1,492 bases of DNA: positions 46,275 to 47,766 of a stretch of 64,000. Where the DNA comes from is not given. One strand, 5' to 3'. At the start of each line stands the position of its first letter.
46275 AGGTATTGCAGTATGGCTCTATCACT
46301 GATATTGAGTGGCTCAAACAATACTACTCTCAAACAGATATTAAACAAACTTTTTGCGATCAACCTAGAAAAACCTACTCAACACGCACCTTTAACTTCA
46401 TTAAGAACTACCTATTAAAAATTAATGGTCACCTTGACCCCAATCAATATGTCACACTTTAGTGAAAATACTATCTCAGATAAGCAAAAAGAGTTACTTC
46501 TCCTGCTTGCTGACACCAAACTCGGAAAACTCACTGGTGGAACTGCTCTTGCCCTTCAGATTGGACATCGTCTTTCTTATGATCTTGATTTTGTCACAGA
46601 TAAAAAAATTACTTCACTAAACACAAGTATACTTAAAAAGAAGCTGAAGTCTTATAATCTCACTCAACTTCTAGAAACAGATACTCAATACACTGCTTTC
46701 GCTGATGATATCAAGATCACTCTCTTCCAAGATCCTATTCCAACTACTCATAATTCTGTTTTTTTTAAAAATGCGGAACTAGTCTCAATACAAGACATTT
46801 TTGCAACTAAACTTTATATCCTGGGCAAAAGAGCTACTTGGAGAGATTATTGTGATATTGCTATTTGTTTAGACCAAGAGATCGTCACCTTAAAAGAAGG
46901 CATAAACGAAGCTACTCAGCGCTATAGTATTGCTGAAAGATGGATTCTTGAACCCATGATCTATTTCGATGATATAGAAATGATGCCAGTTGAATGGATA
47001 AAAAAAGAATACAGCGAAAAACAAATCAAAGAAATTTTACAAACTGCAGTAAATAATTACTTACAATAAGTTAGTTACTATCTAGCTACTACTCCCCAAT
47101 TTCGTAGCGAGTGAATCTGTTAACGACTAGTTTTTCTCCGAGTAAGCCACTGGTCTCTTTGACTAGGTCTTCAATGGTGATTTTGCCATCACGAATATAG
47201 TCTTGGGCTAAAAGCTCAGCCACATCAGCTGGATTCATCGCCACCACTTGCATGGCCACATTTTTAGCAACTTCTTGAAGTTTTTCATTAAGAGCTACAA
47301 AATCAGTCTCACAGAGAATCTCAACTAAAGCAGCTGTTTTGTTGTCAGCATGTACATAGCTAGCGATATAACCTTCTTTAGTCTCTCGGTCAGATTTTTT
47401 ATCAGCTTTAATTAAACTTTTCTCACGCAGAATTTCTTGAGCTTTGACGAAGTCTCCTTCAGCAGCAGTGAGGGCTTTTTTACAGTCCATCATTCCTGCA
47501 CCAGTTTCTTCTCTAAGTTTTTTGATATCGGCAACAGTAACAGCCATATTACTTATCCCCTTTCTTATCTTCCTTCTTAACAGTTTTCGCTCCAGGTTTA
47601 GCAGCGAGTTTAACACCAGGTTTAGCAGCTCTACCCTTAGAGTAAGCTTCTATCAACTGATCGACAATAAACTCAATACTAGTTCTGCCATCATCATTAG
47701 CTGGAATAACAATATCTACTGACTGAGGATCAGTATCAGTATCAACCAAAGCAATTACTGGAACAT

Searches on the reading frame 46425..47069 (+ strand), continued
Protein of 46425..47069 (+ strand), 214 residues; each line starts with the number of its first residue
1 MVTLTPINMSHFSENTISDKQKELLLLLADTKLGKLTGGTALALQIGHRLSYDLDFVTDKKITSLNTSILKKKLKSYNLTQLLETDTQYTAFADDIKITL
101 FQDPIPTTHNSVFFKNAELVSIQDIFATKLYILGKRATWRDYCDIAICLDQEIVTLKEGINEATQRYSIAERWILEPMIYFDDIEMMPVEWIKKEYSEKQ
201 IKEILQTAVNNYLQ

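Call 48: find_encoding_contigs(protein=P0064, flank=4000, max_places=1)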
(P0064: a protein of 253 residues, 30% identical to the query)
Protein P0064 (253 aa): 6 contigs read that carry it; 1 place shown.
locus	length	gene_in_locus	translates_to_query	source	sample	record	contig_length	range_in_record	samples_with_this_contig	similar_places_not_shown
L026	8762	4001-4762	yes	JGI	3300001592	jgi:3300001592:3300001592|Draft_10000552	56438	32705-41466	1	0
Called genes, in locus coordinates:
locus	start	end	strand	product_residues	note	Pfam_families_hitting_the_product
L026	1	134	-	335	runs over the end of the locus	PF00155:Aminotran_1_2 (weak), PF00266:Aminotran_5, PF01212:Beta_elim_lyase (weak)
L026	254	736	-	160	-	-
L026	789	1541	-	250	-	-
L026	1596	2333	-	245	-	PF00588:SpoU_methylase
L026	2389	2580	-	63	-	-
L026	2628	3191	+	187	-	-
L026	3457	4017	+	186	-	-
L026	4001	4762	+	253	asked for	PF08843:AbiEii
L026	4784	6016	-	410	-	PF11796:DUF3323, PF09664:DUF2399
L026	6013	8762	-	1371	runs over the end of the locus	PF13558:SbcC_Walker_B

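Call 51: search_protein_families(library=pfam, proteins=[L026:3457-4017:+, L025:4633-4968:+], max_evalue=1)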
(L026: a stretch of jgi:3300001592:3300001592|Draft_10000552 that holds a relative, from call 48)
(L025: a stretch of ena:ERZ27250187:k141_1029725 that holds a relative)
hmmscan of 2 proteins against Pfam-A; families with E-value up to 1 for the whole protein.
L026:3457-4017:+ (186 aa): 8 families
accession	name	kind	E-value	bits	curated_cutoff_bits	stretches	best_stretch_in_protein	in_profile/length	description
PF12802.13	MarR_2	-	3.3e-05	24.4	27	1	11-54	8-50/61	MarR family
PF09339.16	HTH_IclR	-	4.3e-05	23.6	22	1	17-54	11-48/52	IclR helix-turn-helix domain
PF13412.12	HTH_24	-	0.0058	16.6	21.9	1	9-54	4-47/48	Winged helix-turn-helix DNA-binding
PF01022.26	HTH_5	-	0.011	16.1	22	1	8-54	2-45/47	Bacterial regulatory protein, arsR family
PF12840.13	HTH_20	-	0.019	15.4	27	1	9-55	5-49/51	Helix-turn-helix domain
PF08100.18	Dimerisation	-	0.053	13.8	25.6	1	17-68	33-84/93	O-methyltransferase dimerisation domain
PF02082.26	Rrf2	-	0.059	14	30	1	12-54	10-53/132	Iron-dependent Transcriptional regulator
PF01047.28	MarR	-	0.16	12.3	24.6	1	25-55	18-48/59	MarR family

L025:4633-4968:+ (111 aa): 1 family
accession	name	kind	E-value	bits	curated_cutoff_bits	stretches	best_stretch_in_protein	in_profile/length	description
PF15975.10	Flot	-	0.68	10.5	27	0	23-73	2-46/124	Flotillin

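Call 56: search_dna_similar(query=window:46449-47066:+, collection=plasmids, mode=protein, max_rows=10)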
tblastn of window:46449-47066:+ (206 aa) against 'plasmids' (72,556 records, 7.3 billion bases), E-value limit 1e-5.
Records with a match: 1; places in all: 1; records where one place covers at least 80% of the query: 0.
Best place of each record, by identity: <60% 1.
By first word of the organism name: Campylobacter 1.
By predicted mobility (MOB-suite, as given by PLSDB): non-mobilizable 1.
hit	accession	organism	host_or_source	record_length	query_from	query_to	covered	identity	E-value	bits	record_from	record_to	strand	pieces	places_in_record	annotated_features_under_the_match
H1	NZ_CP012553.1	Campylobacter sp. RM16192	dog,cell culture,oral swab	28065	37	154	57%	33.1%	5e-6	54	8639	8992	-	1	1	nucleotidyl transferase AbiEii/AbiGii toxin family protein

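Call 59: get_annotated_region(hit=H1, flank=2500)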
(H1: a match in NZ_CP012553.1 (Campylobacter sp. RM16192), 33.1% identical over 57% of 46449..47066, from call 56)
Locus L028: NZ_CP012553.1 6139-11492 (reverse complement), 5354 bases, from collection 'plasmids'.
description: Campylobacter sp. RM16192 plasmid p16192, complete sequence
organism: Campylobacter sp. RM16192 (NCBI taxid 1660080)
taxonomy: Bacteria; Campylobacterota; Epsilonproteobacteria; Campylobacterales; Campylobacteraceae; Campylobacter; Campylobacter sp. RM16192
host: -; source: dog,cell culture,oral swab; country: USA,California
typing (MOB-suite, as given by PLSDB): non-mobilizable
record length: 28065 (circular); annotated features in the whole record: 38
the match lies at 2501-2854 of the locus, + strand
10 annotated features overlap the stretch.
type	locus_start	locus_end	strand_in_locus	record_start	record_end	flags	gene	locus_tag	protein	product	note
CDS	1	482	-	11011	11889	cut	-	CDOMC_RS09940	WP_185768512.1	hypothetical protein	-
CDS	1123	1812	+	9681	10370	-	-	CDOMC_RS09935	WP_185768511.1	AAA family ATPase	-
CDS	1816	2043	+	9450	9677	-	-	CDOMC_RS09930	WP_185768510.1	hypothetical protein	-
CDS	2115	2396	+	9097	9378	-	-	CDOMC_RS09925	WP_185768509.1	hypothetical protein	-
CDS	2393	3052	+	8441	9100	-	-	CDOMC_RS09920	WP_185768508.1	nucleotidyl transferase AbiEii/AbiGii toxin family protein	-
CDS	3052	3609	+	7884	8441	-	-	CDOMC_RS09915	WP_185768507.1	zeta toxin family protein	-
CDS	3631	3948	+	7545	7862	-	-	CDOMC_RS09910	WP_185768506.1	nucleotidyltransferase domain-containing protein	-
CDS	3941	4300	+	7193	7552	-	-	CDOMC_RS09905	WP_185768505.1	HepT-like ribonuclease domain-containing protein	-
CDS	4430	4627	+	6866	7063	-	-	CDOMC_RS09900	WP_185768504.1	hypothetical protein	-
CDS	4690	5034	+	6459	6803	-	-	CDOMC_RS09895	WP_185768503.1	hypothetical protein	-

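Call 60: search_protein_families(library=pfam, proteins=[L028:2115-2396:+, L028:2393-3052:+, L025:3691-4035:+], max_evalue=0.1)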
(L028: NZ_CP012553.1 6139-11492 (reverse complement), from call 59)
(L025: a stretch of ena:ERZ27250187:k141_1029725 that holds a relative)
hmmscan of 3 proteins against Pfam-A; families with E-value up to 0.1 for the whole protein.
L028:2115-2396:+ (93 aa): 0 families

L028:2393-3052:+ (219 aa): 3 families
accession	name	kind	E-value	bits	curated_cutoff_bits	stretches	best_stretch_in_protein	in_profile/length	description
PF08843.17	AbiEii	-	1.9e-12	48.1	22.5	1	21-194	10-222/238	Nucleotidyl transferase AbiEii toxin, Type IV TA system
PF19244.4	Poly_A_pol_cat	-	0.002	18.8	30.2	1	19-115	5-110/131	Poly(A) polymerase catalytic subunit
PF16722.10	SAPIS-gp6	-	0.018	15.9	27.4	1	182-219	18-55/72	Pathogenicity island protein gp6 in Staphylococcus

L025:3691-4035:+ (115 aa): 0 families

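Call 66: search_solved_structures(query=A3, max_evalue=10, show_alignments=5)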
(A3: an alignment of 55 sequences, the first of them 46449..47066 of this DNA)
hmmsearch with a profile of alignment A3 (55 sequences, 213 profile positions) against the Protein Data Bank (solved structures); distinct sequences matched with E-value up to 10: 4.
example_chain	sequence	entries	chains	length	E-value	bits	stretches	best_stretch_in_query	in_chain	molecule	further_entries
4o8s_A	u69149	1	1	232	3.4e-09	40.3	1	13-176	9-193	Putative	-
4ok0_A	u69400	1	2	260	5.7e-09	39.6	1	13-160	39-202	Putative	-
3h92_A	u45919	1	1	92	0.18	15.1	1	145-200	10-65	Uncharacterized ATP-binding protein MJECL15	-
8jan_a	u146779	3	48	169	0.36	14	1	102-162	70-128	BplB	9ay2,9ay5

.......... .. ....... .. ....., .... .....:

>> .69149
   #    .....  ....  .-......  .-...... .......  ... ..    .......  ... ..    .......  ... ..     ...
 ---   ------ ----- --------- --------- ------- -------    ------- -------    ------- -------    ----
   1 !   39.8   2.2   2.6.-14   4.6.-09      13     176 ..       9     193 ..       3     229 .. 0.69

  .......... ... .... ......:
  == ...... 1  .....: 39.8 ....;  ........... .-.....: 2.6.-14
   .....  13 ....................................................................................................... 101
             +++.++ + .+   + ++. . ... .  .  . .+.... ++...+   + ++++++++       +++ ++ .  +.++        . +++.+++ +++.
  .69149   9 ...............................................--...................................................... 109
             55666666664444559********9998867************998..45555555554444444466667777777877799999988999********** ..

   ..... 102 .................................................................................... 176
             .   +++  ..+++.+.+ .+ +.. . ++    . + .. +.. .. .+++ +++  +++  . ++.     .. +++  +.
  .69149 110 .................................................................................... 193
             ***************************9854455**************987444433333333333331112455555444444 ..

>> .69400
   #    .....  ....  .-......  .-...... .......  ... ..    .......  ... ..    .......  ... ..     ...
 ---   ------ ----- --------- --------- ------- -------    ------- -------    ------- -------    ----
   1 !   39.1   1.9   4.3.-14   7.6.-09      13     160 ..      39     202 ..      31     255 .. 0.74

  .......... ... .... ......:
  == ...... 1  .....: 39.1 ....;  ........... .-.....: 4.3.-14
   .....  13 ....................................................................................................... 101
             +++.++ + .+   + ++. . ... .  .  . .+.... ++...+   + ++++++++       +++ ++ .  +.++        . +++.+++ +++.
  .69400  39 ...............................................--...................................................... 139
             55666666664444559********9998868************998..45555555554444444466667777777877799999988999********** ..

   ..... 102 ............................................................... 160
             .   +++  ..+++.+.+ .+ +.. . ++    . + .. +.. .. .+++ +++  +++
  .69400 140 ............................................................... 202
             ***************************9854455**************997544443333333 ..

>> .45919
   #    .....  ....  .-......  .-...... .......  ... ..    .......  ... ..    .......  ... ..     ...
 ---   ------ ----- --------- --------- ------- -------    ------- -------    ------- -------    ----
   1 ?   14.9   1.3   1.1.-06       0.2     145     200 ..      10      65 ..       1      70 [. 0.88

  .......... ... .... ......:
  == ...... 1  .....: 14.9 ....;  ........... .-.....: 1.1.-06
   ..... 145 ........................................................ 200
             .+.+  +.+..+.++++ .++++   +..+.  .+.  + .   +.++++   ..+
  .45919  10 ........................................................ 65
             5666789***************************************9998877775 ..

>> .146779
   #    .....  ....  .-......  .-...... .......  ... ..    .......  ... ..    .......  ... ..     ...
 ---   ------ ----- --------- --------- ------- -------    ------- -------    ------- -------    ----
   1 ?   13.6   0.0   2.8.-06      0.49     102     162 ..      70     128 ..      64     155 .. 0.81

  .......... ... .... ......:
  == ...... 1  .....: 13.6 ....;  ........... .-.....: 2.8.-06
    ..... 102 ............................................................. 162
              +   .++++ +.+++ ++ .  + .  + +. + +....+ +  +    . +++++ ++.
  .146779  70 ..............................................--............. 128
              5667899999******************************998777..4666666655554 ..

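Call 92: search_protein_families(library=phrogs, proteins=[window:46449-47066:+], max_evalue=0.01)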
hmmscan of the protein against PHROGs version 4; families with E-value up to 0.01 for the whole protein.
window:46449-47066:+ (206 aa): 0 families

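Call 100: find_encoding_contigs(protein=P0023, flank=2500, max_places=1)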
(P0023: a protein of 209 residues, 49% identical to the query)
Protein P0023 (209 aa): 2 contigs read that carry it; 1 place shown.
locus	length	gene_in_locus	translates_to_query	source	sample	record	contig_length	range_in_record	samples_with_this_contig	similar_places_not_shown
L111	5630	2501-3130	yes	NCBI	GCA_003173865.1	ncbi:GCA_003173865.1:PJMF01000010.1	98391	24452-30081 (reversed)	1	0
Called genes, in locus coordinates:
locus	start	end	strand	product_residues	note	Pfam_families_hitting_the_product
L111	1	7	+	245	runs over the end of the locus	PF01909:NTP_transf_2 (faint), PF18765:Polbeta (weak)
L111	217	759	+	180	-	PF13302:Acetyltransf_3 (weak), PF00583:Acetyltransf_1, PF13673:Acetyltransf_10, PF13508:Acetyltransf_7, PF08445:FR47 (weak)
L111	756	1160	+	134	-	-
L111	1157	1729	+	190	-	PF00561:Abhydrolase_1 (faint), PF06821:Ser_hydrolase, PF12697:Abhydrolase_6 (faint), PF10230:LIDHydrolase (faint)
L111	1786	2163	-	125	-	PF05635:23S_rRNA_IVP (weak)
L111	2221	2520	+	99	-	PF21956:DUF6922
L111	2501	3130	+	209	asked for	PF08843:AbiEii (faint)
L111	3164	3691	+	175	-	-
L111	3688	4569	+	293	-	PF12146:Hydrolase_4, PF00561:Abhydrolase_1, PF08538:DUF1749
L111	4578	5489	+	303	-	PF13302:Acetyltransf_3, PF00583:Acetyltransf_1, PF13673:Acetyltransf_10 (weak), PF13508:Acetyltransf_7 (weak), PF00583:Acetyltransf_1, PF13420:Acetyltransf_4, PF13673:Acetyltransf_10, PF13508:Acetyltransf_7, +2 more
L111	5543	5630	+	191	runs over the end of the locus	-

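Call 101: find_encoding_contigs(protein=P0044, flank=2500, max_places=1)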
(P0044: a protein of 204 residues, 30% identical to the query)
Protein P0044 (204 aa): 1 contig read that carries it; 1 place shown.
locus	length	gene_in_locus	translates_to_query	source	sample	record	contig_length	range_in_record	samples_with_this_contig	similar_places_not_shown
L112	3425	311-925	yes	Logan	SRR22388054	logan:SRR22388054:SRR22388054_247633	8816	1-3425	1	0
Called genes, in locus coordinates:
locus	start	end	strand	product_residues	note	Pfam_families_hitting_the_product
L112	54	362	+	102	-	PF21956:DUF6922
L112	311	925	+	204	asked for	PF08843:AbiEii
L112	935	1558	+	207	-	PF14343:PrcB_C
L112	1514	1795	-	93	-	PF05258:DciA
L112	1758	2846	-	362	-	PF02463:SMC_N, PF13175:AAA_15, PF13476:AAA_23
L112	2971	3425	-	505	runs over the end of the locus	PF00437:T2SSE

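Call 102: find_encoding_contigs(protein=P0049, flank=2500, max_places=1)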
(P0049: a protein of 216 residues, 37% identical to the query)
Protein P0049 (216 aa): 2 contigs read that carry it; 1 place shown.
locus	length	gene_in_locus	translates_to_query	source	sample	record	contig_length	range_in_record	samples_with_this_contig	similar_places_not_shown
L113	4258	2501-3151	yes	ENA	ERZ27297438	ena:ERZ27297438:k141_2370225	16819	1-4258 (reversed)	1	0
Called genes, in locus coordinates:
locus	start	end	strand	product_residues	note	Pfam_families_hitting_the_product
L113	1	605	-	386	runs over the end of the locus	PF17170:DUF5128, PF16288:DUF4934, PF16287:DUF4933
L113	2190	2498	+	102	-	-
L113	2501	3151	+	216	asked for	PF08843:AbiEii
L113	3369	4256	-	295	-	?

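Call 103: find_encoding_contigs(protein=P0054, flank=2500, max_places=1)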
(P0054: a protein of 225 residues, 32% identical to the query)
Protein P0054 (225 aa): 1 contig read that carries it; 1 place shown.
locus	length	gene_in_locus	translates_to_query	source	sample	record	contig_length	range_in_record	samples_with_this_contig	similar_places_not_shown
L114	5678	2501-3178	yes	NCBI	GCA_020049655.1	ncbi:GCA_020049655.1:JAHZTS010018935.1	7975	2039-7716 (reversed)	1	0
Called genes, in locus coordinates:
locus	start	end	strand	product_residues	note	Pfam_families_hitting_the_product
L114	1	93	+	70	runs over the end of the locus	PF00953:Glycos_transf_4 (weak)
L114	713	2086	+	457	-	PF13727:CoA_binding_3, PF02397:Bac_transf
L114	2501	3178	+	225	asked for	PF08843:AbiEii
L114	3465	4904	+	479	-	PF01909:NTP_transf_2 (weak), PF00144:Beta-lactamase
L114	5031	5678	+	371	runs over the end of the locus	PF01370:Epimerase, PF13460:NAD_binding_10 (weak), PF16363:GDP_Man_Dehyd, PF01370:Epimerase (weak)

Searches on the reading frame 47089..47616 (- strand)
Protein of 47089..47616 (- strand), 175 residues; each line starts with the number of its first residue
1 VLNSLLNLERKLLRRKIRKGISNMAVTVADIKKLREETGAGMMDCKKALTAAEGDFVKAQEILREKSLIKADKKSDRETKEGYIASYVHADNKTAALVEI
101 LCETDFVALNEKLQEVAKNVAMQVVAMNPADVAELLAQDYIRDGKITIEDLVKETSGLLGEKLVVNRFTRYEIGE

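Call 3: search_protein_families(library=pfam, proteins=[window:47089-47616:-], max_evalue=1)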
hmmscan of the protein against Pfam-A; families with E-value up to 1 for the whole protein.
window:47089-47616:- (175 aa): 4 families
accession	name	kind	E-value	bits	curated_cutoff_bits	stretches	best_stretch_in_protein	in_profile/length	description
PF00889.24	EF_TS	-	3.4e-17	63.2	27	2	95-172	1-76/204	Elongation factor TS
PF25025.1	EF-Ts_N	-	9.9e-06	25.9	33.2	1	25-66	11-53/60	Elongation factor Ts, mitochondrial, N-terminal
PF25568.1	AAA_lid_At3g28540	-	0.005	17.2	27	1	121-154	28-62/75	At3g28540-like, AAA+ ATPase lid domain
PF03435.24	Sacchrp_dh_NADP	-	0.28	12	25.1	0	60-107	25-72/129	Saccharopine dehydrogenase NADP binding domain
